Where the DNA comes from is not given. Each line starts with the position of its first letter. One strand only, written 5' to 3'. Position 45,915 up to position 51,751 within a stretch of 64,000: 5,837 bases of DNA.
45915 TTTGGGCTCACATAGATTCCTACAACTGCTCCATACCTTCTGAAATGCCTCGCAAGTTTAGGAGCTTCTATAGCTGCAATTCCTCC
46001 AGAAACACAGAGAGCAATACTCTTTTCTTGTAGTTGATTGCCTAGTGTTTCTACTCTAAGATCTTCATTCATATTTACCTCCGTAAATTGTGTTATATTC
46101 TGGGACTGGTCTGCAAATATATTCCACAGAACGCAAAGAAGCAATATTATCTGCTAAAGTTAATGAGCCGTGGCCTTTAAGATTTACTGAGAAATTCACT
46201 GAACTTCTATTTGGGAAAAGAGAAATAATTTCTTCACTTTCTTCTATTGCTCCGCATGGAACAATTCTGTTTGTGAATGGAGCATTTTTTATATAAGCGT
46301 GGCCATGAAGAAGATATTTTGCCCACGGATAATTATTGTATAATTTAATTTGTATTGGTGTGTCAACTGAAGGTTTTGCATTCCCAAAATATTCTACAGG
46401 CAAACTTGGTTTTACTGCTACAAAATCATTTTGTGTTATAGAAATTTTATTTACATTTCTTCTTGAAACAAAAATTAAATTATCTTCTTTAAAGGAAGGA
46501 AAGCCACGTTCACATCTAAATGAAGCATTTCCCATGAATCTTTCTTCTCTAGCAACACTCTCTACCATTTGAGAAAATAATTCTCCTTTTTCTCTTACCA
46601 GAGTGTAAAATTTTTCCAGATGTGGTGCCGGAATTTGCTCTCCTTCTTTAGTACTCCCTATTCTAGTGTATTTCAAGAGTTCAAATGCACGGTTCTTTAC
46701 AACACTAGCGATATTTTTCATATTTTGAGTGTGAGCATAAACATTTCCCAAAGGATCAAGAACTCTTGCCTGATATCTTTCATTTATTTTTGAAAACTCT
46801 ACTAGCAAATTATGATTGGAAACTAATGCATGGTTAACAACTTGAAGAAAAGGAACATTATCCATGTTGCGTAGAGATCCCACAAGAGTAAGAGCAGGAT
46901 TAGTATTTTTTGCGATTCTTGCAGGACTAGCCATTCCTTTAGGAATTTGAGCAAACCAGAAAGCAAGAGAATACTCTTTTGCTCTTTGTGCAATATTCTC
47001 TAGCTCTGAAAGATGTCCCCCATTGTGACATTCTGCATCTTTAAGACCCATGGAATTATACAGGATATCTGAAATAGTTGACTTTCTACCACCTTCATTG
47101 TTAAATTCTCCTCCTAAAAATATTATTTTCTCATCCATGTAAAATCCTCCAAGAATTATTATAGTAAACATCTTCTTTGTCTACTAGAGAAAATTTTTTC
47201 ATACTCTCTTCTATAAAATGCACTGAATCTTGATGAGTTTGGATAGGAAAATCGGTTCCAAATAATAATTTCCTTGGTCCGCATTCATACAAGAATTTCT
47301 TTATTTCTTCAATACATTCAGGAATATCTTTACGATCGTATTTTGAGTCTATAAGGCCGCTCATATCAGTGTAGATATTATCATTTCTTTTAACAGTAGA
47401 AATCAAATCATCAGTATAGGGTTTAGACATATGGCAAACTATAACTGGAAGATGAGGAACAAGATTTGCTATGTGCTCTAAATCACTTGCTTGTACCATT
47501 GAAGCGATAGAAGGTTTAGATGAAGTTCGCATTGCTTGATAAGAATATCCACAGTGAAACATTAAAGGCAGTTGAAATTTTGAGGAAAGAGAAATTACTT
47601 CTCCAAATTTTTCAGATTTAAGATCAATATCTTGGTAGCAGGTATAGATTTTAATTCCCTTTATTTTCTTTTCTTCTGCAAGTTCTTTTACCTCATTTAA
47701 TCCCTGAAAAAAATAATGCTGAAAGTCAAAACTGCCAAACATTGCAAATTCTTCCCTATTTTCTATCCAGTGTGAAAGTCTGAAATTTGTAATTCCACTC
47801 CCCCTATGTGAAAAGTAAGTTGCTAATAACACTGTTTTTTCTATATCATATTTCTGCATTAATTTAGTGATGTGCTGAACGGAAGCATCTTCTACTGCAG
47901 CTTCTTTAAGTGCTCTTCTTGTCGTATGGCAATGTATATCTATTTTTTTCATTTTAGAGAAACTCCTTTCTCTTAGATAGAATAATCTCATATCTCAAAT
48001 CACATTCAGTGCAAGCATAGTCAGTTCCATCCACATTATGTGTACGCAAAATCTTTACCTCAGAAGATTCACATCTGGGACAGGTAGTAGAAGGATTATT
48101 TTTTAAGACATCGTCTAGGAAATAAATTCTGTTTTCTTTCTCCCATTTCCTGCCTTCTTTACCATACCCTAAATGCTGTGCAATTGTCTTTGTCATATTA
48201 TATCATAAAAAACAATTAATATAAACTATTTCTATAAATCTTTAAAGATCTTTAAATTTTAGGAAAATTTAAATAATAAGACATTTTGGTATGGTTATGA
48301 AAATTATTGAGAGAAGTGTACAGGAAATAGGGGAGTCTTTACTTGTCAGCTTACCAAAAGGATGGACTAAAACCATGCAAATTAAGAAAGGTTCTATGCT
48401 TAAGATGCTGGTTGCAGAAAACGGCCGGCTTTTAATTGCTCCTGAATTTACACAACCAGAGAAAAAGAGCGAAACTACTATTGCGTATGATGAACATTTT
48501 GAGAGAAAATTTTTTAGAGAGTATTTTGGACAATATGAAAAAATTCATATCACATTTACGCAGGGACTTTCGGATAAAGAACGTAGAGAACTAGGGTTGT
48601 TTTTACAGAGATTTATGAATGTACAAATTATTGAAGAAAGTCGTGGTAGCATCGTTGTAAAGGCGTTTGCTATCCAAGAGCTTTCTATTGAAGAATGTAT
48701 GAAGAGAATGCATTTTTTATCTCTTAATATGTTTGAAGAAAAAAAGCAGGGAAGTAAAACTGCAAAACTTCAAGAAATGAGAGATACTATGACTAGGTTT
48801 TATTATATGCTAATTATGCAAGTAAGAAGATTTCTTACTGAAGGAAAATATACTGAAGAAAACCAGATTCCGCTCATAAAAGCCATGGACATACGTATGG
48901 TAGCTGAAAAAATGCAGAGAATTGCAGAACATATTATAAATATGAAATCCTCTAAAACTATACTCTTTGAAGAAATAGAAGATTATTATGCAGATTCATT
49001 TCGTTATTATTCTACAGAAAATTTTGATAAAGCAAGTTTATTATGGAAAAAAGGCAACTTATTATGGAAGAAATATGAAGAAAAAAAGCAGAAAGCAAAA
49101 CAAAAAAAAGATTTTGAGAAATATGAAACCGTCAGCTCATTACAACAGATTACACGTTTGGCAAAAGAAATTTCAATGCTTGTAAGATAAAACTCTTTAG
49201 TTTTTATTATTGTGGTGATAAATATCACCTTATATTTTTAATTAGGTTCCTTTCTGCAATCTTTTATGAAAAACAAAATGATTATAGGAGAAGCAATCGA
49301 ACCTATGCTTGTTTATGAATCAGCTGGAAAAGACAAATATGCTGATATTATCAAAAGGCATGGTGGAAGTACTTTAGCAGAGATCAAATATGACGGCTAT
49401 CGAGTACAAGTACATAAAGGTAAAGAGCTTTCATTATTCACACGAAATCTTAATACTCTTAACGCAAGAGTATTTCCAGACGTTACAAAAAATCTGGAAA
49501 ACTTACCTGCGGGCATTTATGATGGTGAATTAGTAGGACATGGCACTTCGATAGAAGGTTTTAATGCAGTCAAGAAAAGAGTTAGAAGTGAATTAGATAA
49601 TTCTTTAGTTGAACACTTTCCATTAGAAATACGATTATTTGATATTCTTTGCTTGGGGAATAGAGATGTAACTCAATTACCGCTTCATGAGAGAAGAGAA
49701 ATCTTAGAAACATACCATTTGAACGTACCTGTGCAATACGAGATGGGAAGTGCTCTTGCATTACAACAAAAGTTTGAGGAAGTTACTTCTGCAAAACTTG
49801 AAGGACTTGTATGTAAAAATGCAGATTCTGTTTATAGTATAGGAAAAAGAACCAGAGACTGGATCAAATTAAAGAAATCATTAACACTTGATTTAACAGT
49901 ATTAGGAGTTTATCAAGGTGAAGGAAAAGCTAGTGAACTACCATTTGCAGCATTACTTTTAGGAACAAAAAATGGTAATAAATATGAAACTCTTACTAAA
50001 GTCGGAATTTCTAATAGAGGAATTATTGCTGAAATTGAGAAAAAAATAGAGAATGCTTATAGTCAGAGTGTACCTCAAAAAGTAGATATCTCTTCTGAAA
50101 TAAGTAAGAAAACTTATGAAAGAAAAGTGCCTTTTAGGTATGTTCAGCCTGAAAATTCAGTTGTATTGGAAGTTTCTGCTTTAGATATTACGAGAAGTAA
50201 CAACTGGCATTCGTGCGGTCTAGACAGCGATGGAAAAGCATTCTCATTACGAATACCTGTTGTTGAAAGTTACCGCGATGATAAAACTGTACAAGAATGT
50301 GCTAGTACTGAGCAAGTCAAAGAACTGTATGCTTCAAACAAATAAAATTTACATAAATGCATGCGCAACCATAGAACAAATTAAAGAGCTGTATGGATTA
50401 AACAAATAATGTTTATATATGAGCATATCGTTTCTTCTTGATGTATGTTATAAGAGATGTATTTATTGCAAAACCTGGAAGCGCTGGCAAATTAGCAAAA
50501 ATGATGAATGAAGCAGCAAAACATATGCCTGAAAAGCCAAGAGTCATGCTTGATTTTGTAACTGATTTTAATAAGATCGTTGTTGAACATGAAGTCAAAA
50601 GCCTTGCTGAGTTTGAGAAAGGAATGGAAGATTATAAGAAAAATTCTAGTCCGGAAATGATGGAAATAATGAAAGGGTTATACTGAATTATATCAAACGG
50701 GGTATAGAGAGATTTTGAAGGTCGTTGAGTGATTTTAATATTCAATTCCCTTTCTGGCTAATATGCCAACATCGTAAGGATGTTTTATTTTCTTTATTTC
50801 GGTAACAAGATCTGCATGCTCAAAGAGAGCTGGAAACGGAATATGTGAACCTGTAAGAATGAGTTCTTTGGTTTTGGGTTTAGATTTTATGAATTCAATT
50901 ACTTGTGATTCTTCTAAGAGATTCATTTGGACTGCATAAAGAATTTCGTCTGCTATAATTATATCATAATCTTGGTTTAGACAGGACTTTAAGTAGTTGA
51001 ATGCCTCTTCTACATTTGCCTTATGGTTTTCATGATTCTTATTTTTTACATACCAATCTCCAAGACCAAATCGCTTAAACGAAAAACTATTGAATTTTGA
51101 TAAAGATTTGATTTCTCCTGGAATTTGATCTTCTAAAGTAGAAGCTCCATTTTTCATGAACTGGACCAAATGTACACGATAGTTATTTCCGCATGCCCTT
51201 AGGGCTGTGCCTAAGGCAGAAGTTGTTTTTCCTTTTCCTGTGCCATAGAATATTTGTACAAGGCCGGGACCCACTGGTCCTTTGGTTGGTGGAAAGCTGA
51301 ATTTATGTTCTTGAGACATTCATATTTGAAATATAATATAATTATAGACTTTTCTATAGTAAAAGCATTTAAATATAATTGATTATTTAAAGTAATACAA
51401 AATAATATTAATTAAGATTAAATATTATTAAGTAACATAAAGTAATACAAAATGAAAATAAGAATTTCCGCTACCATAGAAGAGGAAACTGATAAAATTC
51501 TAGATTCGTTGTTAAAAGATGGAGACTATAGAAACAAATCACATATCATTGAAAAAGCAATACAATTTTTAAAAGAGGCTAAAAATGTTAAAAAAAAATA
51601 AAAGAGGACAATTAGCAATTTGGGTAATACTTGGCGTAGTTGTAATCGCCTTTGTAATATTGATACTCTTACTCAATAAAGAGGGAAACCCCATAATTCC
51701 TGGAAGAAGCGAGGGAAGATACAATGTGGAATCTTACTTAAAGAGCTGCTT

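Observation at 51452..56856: RHH regulator, pilin-like protein and a 1495-aa Cys-rich giant with an internal glycine-zipper-like four-helix membrane block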

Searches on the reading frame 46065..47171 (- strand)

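Call 76: search_protein_families(library=pfam, proteins=[window:46065-47171:-], max_evalue=0.001)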
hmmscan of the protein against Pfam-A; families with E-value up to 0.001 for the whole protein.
window:46065-47171:- (368 aa): 1 family
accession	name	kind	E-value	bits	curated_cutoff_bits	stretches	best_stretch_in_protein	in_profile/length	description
PF00596.27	Aldolase_II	-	5.2e-06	26.9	22.2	1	212-292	19-92/183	Class II Aldolase and Adducin N-terminal domain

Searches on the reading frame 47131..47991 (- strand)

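Call 76: search_protein_families(library=pfam, proteins=[window:47131-47991:-], max_evalue=0.001)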
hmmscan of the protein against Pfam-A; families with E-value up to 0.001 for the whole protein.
window:47131-47991:- (286 aa): 2 families
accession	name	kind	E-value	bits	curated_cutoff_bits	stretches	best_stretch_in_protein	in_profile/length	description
PF04909.20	Amidohydro_2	-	5.3e-19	69.5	26.4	1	17-284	1-287/289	Amidohydrolase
PF01026.27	TatD_DNase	-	0.00015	21.7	27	1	17-161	1-135/253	TatD related DNase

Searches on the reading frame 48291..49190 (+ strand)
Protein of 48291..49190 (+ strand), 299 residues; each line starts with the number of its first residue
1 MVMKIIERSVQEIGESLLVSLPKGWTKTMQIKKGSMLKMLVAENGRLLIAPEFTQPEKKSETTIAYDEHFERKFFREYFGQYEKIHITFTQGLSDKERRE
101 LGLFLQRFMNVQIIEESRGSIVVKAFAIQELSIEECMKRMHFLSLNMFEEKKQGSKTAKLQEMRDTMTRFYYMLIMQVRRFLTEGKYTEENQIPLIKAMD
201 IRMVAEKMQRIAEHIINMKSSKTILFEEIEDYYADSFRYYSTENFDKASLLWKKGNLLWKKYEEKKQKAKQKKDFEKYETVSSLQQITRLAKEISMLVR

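Call 3: search_protein_families(library=pfam, proteins=[window:48291-49190:+], max_evalue=0.1)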
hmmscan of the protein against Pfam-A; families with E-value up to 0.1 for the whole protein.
window:48291-49190:+ (299 aa): 3 families
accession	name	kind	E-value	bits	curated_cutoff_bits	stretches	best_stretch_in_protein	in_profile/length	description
PF04014.23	MazE_antitoxin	-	2.3e-06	27.9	24.7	1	13-51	4-42/48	Antidote-toxin recognition MazE, bacterial antitoxin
PF24096.1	DUF7379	-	0.0093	16.4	33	1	108-198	69-159/191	Domain of unknown function (DUF7379)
PF01895.24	PhoU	-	0.014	16.2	23.5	1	138-218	9-85/89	PhoU domain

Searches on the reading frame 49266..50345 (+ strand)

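Call 3: search_protein_families(library=pfam, proteins=[window:49266-50345:+], max_evalue=0.1)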
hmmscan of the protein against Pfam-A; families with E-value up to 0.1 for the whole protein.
window:49266-50345:+ (359 aa): 2 families
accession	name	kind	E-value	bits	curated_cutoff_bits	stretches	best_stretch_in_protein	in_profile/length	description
PF01068.26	DNA_ligase_A_M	-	1.8e-35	122.9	26.2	1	23-203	8-204/204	ATP dependent DNA ligase domain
PF04679.21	DNA_ligase_A_C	-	1.6e-07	32.1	27.5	1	227-340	5-94/94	ATP dependent DNA ligase C terminal region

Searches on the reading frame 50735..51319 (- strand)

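Call 3: search_protein_families(library=pfam, proteins=[window:50735-51319:-], max_evalue=0.1)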
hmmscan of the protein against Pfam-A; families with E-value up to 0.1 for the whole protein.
window:50735-51319:- (194 aa): 6 families
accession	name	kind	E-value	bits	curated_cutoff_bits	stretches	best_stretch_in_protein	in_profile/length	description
PF02572.21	CobA_CobO_BtuR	-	1.4e-52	178.8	25.7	1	19-194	3-172/172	ATP:corrinoid adenosyltransferase BtuR/CobO/CobP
PF01637.24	ATPase_2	-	0.012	15.9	33.2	1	20-154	21-149/225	ATPase domain predominantly from Archaea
PF13245.12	AAA_19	-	0.014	16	25.1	1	26-157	21-124/134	AAA domain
PF01564.23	Spermine_synth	-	0.017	15.1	22.9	1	93-127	68-101/186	Spermine/spermidine synthase domain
PF13578.12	Methyltransf_24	-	0.051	14.9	26.3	1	26-124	4-75/105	Methyltransferase domain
PF20720.3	nSTAND3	-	0.056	13.6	27.2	0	27-59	26-58/155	Novel STAND NTPase 3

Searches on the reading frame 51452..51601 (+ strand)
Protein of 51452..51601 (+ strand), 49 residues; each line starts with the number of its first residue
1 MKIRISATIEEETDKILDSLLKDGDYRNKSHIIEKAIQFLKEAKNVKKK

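Call 3: search_protein_families(library=pfam, proteins=[window:51452-51601:+], max_evalue=0.1)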
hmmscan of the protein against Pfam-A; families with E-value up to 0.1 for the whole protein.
window:51452-51601:+ (49 aa): 3 families
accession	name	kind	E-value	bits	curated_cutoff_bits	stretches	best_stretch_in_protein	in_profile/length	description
PF01402.27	RHH_1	-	4e-06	27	20.5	1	4-42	1-38/39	Ribbon-helix-helix protein, copG family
PF03693.20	ParD_antitoxin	-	0.014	16.2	21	1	5-43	5-43/81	Bacterial antitoxin of ParD toxin-antitoxin type II system and RHH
PF17898.6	GerD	-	0.033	14.6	29.5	1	5-45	38-78/114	Spore germination GerD central core domain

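Call 4: search_protein_families(library=ncbifam, proteins=[window:51452-51601:+], max_evalue=0.1)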
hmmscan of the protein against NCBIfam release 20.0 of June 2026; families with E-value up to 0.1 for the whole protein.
window:51452-51601:+ (49 aa): 3 families
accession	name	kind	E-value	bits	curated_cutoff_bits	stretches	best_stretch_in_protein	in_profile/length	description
TIGR02606.1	antidote_CC2985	hypoth_equivalog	0.00019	21.4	46.2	1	6-43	3-40/70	type II toxin-antitoxin system ParD family antitoxin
NF040801.1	spore_GerD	equivalog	0.012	15.2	100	1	5-46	97-138/174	spore germination lipoprotein GerD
NF008393.0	PRK11191.1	equivalog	0.022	15.1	82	1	8-37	9-38/134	ribonuclease E inhibitor RraB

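Call 90: search_protein_families(library=phrogs, proteins=[window:51452-51598:+], max_evalue=0.01)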
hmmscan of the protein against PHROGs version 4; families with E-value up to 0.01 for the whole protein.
window:51452-51598:+ (49 aa): 0 families

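Call 91: search_protein_families(library=padloc, proteins=[window:51452-51598:+], max_evalue=0.01)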
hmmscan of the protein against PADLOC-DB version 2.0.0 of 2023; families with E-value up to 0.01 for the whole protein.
window:51452-51598:+ (49 aa): 0 families
